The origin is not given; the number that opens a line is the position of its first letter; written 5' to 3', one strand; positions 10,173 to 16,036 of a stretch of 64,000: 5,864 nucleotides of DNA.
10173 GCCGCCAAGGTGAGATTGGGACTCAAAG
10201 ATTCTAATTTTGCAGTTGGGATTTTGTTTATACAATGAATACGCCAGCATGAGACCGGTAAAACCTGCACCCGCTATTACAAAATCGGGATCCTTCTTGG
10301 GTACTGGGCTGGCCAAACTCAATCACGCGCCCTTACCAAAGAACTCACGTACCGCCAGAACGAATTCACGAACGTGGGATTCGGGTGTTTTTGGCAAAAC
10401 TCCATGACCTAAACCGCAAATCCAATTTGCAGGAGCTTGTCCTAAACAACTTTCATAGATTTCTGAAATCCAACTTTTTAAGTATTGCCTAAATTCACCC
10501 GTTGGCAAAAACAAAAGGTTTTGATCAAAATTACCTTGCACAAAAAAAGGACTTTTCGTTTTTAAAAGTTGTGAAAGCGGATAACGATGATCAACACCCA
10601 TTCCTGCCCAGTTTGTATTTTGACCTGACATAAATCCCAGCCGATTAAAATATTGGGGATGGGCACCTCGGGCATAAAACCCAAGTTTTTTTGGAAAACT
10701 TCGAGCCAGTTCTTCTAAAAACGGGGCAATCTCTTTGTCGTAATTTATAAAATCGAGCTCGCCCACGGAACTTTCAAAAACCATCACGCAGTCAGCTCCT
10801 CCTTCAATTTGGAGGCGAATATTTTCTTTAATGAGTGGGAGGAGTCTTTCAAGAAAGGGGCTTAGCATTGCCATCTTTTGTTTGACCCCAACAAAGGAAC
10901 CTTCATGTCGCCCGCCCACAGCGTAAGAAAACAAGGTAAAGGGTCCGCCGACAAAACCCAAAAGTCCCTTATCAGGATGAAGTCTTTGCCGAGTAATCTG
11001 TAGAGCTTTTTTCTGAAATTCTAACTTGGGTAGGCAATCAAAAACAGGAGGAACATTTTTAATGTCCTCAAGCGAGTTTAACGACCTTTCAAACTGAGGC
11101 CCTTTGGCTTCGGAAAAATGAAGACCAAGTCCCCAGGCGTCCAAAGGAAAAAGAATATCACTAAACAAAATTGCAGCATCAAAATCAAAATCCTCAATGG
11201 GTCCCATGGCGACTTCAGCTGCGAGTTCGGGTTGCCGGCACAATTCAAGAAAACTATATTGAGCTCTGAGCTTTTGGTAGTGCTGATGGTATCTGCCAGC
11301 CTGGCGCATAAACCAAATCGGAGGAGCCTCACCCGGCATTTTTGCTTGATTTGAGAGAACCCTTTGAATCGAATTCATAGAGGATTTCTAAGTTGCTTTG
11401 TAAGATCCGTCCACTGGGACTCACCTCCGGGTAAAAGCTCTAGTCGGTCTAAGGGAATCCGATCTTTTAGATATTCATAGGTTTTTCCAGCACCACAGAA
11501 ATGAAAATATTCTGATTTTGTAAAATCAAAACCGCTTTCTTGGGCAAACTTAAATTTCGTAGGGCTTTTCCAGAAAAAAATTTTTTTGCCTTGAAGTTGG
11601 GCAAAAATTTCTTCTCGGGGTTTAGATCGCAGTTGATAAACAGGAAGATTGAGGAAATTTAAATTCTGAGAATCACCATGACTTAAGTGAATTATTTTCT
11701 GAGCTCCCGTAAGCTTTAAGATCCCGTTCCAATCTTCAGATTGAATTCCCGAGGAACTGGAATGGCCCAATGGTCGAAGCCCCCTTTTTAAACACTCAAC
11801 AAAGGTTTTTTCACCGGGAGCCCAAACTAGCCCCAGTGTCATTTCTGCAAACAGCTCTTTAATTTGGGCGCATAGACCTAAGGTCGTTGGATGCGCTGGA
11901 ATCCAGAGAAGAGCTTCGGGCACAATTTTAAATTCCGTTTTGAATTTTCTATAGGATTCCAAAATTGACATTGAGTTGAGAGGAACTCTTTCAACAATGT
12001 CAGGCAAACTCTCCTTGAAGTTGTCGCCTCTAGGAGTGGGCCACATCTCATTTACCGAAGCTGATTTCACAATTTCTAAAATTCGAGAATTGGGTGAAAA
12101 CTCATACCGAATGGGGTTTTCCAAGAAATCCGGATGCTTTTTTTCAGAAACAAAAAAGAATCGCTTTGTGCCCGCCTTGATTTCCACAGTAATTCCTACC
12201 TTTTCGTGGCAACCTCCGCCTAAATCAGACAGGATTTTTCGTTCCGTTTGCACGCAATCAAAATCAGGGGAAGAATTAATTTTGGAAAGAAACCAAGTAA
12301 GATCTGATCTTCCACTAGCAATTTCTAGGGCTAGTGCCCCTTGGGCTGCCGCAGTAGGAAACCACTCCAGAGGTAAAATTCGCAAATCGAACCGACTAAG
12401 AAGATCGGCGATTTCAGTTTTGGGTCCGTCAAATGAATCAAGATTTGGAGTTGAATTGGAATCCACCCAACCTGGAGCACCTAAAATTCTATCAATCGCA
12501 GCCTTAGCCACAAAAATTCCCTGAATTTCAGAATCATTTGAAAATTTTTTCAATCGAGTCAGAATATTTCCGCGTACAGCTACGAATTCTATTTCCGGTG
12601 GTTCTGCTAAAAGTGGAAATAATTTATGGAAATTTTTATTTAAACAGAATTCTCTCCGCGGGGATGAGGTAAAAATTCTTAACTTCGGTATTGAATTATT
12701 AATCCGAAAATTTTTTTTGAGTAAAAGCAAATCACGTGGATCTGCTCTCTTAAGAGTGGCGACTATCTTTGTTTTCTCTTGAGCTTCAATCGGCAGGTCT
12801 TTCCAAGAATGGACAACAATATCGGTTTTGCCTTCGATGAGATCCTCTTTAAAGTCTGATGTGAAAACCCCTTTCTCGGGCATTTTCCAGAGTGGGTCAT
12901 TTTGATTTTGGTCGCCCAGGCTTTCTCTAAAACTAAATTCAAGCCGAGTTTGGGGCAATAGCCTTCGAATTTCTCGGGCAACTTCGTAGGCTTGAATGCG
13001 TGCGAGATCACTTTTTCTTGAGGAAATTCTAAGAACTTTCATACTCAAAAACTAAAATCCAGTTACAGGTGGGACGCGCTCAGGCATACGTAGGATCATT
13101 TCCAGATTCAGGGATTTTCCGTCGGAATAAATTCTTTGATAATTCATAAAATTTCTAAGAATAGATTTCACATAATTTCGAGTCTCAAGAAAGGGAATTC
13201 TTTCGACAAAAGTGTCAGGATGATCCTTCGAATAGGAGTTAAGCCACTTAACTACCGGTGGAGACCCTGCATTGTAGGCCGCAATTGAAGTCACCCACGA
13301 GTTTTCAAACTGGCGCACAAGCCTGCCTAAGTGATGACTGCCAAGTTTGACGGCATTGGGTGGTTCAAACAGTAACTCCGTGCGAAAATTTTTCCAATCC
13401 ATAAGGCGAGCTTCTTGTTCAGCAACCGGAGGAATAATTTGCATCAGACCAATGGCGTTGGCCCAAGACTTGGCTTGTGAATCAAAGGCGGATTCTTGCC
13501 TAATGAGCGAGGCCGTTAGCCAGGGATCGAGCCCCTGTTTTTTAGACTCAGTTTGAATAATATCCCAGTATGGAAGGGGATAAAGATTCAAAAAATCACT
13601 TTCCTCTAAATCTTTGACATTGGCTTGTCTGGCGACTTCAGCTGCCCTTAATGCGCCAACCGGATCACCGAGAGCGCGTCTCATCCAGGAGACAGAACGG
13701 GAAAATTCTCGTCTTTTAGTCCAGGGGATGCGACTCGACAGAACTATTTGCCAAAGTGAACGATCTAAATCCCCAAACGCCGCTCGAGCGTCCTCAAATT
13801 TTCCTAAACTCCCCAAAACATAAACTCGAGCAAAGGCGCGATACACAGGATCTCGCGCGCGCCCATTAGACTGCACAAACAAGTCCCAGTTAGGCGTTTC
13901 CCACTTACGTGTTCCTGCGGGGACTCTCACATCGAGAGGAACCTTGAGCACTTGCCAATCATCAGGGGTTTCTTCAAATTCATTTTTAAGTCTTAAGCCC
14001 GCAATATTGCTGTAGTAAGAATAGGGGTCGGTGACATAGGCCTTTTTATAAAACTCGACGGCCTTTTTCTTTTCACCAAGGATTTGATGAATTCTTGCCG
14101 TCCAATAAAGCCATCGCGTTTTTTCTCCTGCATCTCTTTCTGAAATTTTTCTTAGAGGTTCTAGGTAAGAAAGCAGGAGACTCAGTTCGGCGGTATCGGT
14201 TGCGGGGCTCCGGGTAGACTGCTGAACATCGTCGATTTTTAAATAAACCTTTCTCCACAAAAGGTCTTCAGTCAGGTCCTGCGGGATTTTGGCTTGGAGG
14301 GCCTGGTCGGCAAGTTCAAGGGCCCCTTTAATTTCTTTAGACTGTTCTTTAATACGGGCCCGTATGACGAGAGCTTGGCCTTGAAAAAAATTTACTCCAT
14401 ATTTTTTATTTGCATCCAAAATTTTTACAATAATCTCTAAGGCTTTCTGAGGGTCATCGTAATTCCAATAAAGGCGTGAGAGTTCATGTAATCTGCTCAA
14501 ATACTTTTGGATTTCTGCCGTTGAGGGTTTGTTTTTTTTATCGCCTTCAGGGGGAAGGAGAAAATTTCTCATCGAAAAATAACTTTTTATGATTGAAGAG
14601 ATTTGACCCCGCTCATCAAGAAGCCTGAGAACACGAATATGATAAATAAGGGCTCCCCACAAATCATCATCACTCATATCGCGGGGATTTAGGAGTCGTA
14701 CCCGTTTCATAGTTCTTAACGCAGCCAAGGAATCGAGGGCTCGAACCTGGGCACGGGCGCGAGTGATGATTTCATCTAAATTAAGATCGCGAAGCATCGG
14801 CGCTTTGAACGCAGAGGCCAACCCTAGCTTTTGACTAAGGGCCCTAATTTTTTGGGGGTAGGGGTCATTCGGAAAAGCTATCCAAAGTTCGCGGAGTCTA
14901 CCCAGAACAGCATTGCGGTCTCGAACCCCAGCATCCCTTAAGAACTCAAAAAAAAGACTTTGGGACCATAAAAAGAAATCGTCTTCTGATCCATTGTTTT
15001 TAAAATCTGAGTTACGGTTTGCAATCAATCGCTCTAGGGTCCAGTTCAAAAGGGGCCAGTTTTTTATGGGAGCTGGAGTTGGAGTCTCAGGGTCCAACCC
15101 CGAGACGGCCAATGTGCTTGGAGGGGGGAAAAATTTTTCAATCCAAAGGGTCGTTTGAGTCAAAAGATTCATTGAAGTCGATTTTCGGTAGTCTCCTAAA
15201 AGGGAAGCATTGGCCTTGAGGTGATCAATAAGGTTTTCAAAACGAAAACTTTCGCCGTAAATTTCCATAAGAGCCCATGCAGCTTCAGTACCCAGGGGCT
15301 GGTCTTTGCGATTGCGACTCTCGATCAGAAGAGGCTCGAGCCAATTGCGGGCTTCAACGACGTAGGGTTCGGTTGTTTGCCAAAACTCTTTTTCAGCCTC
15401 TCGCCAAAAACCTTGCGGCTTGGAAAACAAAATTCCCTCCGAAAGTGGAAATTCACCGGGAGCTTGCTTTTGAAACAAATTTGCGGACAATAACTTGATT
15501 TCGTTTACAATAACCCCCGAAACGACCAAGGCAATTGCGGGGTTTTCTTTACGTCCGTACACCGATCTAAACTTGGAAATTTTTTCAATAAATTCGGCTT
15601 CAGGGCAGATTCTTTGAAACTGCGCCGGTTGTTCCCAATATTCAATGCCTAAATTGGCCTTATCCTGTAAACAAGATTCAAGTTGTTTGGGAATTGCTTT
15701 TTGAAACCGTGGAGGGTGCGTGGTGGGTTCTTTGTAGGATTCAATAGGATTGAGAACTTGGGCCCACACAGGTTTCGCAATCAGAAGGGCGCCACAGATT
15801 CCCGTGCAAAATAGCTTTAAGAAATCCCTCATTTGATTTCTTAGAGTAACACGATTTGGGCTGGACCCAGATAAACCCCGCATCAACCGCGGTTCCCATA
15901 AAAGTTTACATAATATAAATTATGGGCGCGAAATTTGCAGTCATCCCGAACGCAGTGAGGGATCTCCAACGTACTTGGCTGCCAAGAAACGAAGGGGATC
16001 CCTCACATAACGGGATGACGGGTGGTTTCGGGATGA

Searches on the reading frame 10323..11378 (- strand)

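Call 6: search_protein_families(library=pfam, proteins=[window:10323-11378:-], max_evalue=0.001)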
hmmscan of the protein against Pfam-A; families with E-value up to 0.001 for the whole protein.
window:10323-11378:- (351 aa): 1 family
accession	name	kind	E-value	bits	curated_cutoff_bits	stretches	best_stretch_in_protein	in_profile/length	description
PF01208.23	URO-D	-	5.7e-74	249.6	23.9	1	6-346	5-346/346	Uroporphyrinogen decarboxylase (URO-D)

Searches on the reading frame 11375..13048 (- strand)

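Call 6: search_protein_families(library=pfam, proteins=[window:11375-13048:-], max_evalue=0.001)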
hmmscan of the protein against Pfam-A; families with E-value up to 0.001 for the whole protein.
window:11375-13048:- (557 aa): 1 family
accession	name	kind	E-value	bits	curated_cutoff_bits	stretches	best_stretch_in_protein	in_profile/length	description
PF01379.25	Porphobil_deam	-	3.2e-46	157.9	22.1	1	6-249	1-204/207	Porphobilinogen deaminase, dipyromethane cofactor binding domain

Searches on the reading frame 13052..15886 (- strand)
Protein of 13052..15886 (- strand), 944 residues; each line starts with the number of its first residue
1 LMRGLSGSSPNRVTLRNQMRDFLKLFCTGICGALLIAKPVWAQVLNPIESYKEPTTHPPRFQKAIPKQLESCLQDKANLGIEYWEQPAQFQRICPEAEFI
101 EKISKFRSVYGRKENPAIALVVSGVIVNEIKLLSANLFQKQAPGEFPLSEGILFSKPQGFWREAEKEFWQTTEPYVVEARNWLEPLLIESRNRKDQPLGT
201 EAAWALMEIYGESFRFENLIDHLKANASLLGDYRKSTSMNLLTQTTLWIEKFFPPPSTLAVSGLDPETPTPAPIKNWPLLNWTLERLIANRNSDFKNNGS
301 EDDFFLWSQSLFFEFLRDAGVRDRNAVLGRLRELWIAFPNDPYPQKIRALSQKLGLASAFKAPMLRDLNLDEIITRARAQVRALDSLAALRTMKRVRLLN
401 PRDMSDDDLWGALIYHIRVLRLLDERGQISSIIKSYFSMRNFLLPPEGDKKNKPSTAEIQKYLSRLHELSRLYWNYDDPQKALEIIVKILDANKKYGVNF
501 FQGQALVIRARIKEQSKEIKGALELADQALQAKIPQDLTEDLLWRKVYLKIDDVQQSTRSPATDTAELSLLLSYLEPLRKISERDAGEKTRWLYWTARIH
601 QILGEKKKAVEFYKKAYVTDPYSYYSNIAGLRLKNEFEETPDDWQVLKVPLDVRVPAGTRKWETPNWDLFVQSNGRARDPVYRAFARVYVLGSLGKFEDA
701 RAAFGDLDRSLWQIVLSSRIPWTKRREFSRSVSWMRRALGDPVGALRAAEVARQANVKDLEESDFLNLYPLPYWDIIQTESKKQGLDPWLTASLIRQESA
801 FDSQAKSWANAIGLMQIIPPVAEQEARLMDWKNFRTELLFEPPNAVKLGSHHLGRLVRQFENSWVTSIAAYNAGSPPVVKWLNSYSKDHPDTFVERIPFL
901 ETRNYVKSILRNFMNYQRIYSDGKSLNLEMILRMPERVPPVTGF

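Call 6: search_protein_families(library=pfam, proteins=[window:13052-15886:-], max_evalue=0.001)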
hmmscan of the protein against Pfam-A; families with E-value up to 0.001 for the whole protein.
window:13052-15886:- (944 aa): 3 families
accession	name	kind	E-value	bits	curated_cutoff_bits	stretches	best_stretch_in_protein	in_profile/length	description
PF01464.25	SLT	-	1.8e-22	79.6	21.3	1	776-888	2-111/117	Transglycosylase SLT domain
PF07719.23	TPR_2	-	5.6e-05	23.4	27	0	592-621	3-32/34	Tetratricopeptide repeat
PF13428.12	TPR_14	-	0.00028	21.7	23.5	0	593-623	4-34/44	Tetratricopeptide repeat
